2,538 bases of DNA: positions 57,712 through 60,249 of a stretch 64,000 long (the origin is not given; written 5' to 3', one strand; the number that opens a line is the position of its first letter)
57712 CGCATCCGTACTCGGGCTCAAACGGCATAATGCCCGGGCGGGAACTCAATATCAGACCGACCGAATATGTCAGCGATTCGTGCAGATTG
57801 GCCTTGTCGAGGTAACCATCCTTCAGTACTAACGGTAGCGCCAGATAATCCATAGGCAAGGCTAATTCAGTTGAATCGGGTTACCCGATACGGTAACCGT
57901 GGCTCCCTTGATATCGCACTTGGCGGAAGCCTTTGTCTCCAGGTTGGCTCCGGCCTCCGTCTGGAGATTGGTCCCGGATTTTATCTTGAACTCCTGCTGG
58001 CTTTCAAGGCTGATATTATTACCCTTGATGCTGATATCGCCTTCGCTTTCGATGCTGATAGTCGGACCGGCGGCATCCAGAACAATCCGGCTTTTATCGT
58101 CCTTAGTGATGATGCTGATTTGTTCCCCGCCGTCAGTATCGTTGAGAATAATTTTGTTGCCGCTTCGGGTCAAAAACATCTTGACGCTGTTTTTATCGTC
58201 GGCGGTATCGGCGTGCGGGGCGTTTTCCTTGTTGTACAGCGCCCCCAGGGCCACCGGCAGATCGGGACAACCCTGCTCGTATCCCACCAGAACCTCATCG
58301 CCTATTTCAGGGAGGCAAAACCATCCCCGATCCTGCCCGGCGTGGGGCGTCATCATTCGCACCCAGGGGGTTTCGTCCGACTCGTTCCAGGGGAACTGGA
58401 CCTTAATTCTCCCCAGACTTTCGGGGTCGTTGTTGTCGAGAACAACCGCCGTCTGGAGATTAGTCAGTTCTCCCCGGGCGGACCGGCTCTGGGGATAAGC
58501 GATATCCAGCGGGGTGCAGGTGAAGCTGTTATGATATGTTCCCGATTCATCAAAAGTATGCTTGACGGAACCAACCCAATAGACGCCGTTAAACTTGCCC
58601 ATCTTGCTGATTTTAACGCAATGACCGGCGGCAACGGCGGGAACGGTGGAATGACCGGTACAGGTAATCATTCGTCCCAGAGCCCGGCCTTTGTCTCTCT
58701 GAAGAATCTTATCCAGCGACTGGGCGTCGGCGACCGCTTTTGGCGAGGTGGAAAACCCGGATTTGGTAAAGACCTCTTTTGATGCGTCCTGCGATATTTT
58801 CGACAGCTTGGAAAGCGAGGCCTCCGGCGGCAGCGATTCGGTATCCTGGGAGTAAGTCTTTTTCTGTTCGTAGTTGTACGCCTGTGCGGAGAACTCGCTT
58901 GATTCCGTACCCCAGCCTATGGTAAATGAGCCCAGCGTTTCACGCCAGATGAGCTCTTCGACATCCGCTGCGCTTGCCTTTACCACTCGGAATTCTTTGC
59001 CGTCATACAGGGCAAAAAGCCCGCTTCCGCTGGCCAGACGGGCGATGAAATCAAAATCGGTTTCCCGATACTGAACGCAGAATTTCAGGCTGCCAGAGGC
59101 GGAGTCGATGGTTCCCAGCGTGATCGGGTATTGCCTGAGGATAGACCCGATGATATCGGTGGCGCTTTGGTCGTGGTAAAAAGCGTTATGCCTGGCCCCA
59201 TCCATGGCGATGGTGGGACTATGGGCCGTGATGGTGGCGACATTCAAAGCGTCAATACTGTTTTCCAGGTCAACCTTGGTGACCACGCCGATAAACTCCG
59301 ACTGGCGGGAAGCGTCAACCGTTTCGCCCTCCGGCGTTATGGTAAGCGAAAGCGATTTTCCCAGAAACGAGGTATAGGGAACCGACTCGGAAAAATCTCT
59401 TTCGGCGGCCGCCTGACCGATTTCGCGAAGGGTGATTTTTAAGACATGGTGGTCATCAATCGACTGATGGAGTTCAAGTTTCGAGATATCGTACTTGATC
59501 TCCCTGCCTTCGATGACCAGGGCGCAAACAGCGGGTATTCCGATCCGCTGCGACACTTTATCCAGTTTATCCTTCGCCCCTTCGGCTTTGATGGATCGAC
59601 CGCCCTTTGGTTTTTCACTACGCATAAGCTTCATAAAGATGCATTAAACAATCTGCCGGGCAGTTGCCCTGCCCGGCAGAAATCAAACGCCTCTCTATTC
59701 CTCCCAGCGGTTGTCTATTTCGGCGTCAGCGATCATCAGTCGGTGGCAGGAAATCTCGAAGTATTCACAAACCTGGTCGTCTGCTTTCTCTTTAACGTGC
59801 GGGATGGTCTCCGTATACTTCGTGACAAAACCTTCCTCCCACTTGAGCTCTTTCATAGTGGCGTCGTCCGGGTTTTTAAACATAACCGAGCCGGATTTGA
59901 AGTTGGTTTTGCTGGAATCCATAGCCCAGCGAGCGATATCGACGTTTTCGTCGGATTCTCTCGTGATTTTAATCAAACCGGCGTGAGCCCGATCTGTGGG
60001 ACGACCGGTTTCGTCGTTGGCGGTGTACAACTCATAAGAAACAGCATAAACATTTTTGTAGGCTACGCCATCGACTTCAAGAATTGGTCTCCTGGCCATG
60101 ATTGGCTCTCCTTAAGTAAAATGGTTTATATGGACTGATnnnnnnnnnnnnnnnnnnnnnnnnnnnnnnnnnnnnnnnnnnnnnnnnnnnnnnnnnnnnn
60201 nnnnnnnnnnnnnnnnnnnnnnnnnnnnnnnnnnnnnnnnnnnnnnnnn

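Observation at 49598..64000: Hybrid type VI secretion system: subtype-iii tail with an unrecognised membrane complex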

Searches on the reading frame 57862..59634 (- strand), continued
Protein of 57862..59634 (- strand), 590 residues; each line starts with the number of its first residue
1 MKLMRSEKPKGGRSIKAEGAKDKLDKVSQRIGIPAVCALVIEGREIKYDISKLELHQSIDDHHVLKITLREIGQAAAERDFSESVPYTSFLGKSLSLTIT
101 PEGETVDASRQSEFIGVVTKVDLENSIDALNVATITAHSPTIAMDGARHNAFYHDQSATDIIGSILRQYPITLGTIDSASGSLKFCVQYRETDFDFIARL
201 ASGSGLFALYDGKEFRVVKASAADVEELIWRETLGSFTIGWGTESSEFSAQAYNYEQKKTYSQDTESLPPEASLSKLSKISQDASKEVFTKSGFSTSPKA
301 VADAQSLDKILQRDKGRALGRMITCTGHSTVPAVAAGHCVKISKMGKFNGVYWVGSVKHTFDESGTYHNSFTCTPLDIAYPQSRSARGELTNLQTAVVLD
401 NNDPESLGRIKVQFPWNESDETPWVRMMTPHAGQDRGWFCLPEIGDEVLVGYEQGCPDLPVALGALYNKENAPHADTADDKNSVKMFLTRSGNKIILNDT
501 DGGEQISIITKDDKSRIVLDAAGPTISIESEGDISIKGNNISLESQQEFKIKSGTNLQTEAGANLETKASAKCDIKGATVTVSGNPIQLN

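Call 77: get_annotated_region(hit=H50, flank=5000)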
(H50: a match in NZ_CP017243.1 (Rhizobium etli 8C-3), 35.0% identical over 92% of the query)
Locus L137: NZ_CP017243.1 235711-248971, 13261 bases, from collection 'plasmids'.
description: Rhizobium etli 8C-3 plasmid pRsp8C3b, complete sequence
organism: Rhizobium etli 8C-3 (NCBI taxid 538025)
taxonomy: Bacteria; Pseudomonadota; Alphaproteobacteria; Hyphomicrobiales; Rhizobiaceae; Rhizobium; Rhizobium etli; Rhizobium etli 8C-3
host: -; source: Phaseolus vulgaris,cell culture; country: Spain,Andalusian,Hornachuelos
typing (MOB-suite, as given by PLSDB): conjugative; replicon rep_cluster_287; relaxase MOBQ; mating-pair formation MPF_T
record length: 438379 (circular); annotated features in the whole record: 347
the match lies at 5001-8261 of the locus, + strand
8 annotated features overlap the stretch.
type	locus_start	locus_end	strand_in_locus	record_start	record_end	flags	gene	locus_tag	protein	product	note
CDS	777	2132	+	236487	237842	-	tssK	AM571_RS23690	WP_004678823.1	type VI secretion system baseplate subunit TssK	GO:0033103 - protein secretion by the type VI secretion system [Evidence IEA]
CDS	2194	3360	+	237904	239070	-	-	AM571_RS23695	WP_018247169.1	type VI secretion system-associated FHA domain protein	-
CDS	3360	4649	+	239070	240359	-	icmH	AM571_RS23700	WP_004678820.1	type IVB secretion system protein IcmH/DotU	-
CDS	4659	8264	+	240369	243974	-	tssM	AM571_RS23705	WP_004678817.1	type VI secretion system membrane subunit TssM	GO:0033103 - protein secretion by the type VI secretion system [Evidence IEA]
CDS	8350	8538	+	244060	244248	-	-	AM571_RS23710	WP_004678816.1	hypothetical protein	-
CDS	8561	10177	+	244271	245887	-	-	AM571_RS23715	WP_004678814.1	hypothetical protein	-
CDS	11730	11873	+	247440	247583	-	-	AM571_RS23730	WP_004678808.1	hypothetical protein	-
CDS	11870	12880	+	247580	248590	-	-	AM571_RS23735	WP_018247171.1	LysR substrate-binding domain-containing protein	-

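Call 78: get_annotated_region(hit=H62, flank=5000)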
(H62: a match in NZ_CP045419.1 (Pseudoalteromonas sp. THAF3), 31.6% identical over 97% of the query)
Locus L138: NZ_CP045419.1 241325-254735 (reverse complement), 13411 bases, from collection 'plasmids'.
description: Pseudoalteromonas sp. THAF3 plasmid pTHAF3_a, complete sequence
organism: Pseudoalteromonas sp. THAF3 (NCBI taxid 2587843)
taxonomy: Bacteria; Pseudomonadota; Gammaproteobacteria; Alteromonadales; Pseudoalteromonadaceae; Pseudoalteromonas; Pseudoalteromonas sp. THAF3
host: -; source: pure culture,Surface of a polyethylene microplastic particle present in tank 6 of a marine aquarium ...; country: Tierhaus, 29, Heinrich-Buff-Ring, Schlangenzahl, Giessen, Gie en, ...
typing (MOB-suite, as given by PLSDB): non-mobilizable
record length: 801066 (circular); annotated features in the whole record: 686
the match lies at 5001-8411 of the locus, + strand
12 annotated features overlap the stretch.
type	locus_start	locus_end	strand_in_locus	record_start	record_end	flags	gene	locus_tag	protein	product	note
CDS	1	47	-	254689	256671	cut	-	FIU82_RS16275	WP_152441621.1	serine/threonine-protein kinase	GO:0006468 - protein phosphorylation [Evidence IEA]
CDS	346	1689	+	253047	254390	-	tagH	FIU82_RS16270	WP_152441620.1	type VI secretion system-associated FHA domain protein TagH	GO:0033103 - protein secretion by the type VI secretion system [Evidence IEA]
CDS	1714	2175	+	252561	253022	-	tssJ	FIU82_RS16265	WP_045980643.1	type VI secretion system lipoprotein TssJ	GO:0033103 - protein secretion by the type VI secretion system [Evidence IEA]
CDS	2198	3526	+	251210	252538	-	tssK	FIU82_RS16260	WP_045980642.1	type VI secretion system baseplate subunit TssK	GO:0033103 - protein secretion by the type VI secretion system [Evidence IEA]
CDS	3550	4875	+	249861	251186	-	tssL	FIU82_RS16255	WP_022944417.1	type VI secretion system protein TssL, long form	GO:0033103 - protein secretion by the type VI secretion system [Evidence IEA]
CDS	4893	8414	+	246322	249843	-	tssM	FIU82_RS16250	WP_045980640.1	type VI secretion system membrane subunit TssM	GO:0033103 - protein secretion by the type VI secretion system [Evidence IEA]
CDS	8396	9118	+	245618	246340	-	tagF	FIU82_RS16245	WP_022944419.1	type VI secretion system-associated protein TagF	-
CDS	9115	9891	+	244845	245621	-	-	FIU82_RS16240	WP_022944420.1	Stp1/IreP family PP2C-type Ser/Thr phosphatase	GO:0006470 - protein dephosphorylation [Evidence IEA]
CDS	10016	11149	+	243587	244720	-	tssA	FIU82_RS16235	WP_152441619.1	type VI secretion system protein TssA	-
CDS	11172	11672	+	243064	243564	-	tssB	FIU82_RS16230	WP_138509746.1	type VI secretion system contractile sheath small subunit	GO:0033103 - protein secretion by the type VI secretion system [Evidence IEA]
CDS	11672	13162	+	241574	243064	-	tssC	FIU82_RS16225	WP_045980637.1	type VI secretion system contractile sheath large subunit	GO:0033103 - protein secretion by the type VI secretion system [Evidence IEA]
CDS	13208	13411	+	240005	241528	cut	tssC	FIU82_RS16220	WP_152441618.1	type VI secretion system contractile sheath large subunit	GO:0033103 - protein secretion by the type VI secretion system [Evidence IEA]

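Call 79: get_annotated_region(hit=H66, flank=5000)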
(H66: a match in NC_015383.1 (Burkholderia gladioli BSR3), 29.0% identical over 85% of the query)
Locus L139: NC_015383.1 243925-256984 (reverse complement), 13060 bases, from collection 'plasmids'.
description: Burkholderia gladioli BSR3 plasmid bgla_4p, complete sequence
organism: Burkholderia gladioli BSR3 (NCBI taxid 999541)
taxonomy: Bacteria; Pseudomonadota; Betaproteobacteria; Burkholderiales; Burkholderiaceae; Burkholderia; Burkholderia gladioli; Burkholderia gladioli BSR3
host: -; source: -; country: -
typing (MOB-suite, as given by PLSDB): conjugative; replicon rep_cluster_364; relaxase MOBH,MOBP; mating-pair formation MPF_T
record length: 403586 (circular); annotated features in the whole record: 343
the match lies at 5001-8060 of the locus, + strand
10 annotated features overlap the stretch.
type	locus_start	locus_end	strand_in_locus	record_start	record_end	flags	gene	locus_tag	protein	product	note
CDS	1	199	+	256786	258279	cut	tssC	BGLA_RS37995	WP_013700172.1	type VI secretion system contractile sheath large subunit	GO:0033103 - protein secretion by the type VI secretion system [Evidence IEA]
CDS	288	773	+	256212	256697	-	-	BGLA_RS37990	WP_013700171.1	Hcp family type VI secretion system effector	-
CDS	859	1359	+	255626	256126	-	tssJ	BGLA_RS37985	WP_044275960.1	type VI secretion system lipoprotein TssJ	GO:0033103 - protein secretion by the type VI secretion system [Evidence IEA]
CDS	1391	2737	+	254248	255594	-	tssK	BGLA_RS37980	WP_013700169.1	type VI secretion system baseplate subunit TssK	GO:0033103 - protein secretion by the type VI secretion system [Evidence IEA]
CDS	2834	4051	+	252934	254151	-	tssL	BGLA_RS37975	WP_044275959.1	type VI secretion system protein TssL, long form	GO:0033103 - protein secretion by the type VI secretion system [Evidence IEA]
CDS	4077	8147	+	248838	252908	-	tssM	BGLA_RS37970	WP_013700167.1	type VI secretion system membrane subunit TssM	GO:0033103 - protein secretion by the type VI secretion system [Evidence IEA]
CDS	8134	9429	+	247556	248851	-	icmH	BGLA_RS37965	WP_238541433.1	type IVB secretion system protein IcmH/DotU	-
CDS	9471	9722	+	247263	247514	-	-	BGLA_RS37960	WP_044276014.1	PAAR domain-containing protein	-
CDS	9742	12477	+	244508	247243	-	tssI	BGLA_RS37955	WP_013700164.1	type VI secretion system Vgr family protein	GO:0033103 - protein secretion by the type VI secretion system [Evidence IEA]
CDS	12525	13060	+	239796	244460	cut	-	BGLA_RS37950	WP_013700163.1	RHS repeat-associated core domain-containing protein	-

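Call 80: get_annotated_region(hit=H69, flank=5000)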
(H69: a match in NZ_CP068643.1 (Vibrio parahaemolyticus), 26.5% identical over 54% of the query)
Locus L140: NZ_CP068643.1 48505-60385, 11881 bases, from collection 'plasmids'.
description: Vibrio parahaemolyticus strain VP157 plasmid pVP157-1, complete sequence
organism: Vibrio parahaemolyticus (NCBI taxid 670)
taxonomy: Bacteria; Pseudomonadota; Gammaproteobacteria; Vibrionales; Vibrionaceae; Vibrio; Vibrio parahaemolyticus
host: -; source: Penaeus vannamei; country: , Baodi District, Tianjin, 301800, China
typing (MOB-suite, as given by PLSDB): non-mobilizable; mating-pair formation MPF_F
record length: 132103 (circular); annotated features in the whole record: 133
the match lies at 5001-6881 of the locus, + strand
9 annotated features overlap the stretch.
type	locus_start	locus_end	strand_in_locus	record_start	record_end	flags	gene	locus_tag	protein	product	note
CDS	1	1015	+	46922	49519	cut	tssH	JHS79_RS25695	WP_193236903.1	type VI secretion system ATPase TssH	GO:0033103 - protein secretion by the type VI secretion system [Evidence IEA]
CDS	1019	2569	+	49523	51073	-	-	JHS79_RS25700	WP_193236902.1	sigma 54-interacting transcriptional regulator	GO:0006355 - regulation of DNA-templated transcription [Evidence IEA]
CDS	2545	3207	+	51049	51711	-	-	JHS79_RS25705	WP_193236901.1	type VI secretion system-associated protein TagO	-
CDS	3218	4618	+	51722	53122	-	tssA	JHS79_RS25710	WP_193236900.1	type VI secretion system protein TssA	-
CDS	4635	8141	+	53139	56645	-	tssM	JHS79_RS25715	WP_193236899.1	type VI secretion system membrane subunit TssM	GO:0033103 - protein secretion by the type VI secretion system [Evidence IEA]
CDS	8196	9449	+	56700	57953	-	-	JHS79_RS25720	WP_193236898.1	type VI secretion system ImpA family N-terminal domain-containing protein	-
CDS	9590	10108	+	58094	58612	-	-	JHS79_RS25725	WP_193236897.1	Hcp family type VI secretion system effector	GO:0033103 - protein secretion by the type VI secretion system [Evidence IEA]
CDS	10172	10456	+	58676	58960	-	-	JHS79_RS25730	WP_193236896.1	type VI secretion system PAAR protein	-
CDS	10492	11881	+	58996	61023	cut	tssI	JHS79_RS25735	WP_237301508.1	type VI secretion system tip protein TssI/VgrG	GO:0033103 - protein secretion by the type VI secretion system [Evidence IEA]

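Call 81: get_annotated_region(hit=H71, flank=5000)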
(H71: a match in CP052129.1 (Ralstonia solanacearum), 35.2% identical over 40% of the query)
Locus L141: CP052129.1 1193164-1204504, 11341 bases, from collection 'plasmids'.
description: Ralstonia solanacearum strain FJAT1303.F1 plasmid Plas1, complete sequence
organism: Ralstonia solanacearum (NCBI taxid 305)
taxonomy: Bacteria; Pseudomonadota; Betaproteobacteria; Burkholderiales; Burkholderiaceae; Ralstonia; Ralstonia solanacearum
host: -; source: tomato,cell culture; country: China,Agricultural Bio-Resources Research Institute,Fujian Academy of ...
typing (MOB-suite, as given by PLSDB): mobilizable; relaxase MOBP
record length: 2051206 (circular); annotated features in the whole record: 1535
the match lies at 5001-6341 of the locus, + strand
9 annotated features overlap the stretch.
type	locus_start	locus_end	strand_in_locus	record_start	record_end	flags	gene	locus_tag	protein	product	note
CDS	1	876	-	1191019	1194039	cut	-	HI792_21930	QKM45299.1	type VI secretion system tip protein VgrG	-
CDS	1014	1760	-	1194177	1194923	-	-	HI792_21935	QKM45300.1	hypothetical protein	-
CDS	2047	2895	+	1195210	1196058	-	-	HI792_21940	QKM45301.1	M15 family metallopeptidase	-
CDS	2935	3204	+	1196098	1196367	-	-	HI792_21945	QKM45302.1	PAAR domain-containing protein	-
CDS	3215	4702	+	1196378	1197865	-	-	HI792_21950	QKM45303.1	hypothetical protein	-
CDS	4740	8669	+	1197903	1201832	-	tssM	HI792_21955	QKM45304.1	type VI secretion system membrane subunit TssM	-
CDS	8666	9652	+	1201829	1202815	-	tagF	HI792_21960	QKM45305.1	type VI secretion system-associated protein TagF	-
CDS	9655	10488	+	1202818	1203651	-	-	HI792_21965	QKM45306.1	OmpA family protein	-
CDS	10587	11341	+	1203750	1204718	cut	-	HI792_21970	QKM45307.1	hypothetical protein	-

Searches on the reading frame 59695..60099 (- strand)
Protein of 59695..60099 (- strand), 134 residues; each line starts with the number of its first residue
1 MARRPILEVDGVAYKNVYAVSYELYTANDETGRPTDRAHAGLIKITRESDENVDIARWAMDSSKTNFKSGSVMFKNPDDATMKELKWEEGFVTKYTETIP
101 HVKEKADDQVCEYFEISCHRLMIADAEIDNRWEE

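Call 3: search_protein_families(library=pfam, proteins=[window:59695-60099:-], max_evalue=0.01)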
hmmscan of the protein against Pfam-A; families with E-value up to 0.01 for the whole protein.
window:59695-60099:- (134 aa): 1 family
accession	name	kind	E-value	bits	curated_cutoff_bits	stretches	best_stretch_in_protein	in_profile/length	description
PF17642.6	TssD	-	9.4e-21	74.5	25.8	1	6-133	6-128/128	Hemolysin coregulated protein Hcp (TssD)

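Call 5: search_protein_families(library=ncbifam, proteins=[window:59695-60099:-], max_evalue=0.1)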
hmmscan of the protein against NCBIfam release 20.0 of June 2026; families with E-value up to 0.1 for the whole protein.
window:59695-60099:- (134 aa): 1 family
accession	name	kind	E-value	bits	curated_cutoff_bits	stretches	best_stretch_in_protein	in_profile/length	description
NF005249.0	PRK06760.1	subfamily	0.064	12.8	287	1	44-90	86-130/223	hypothetical protein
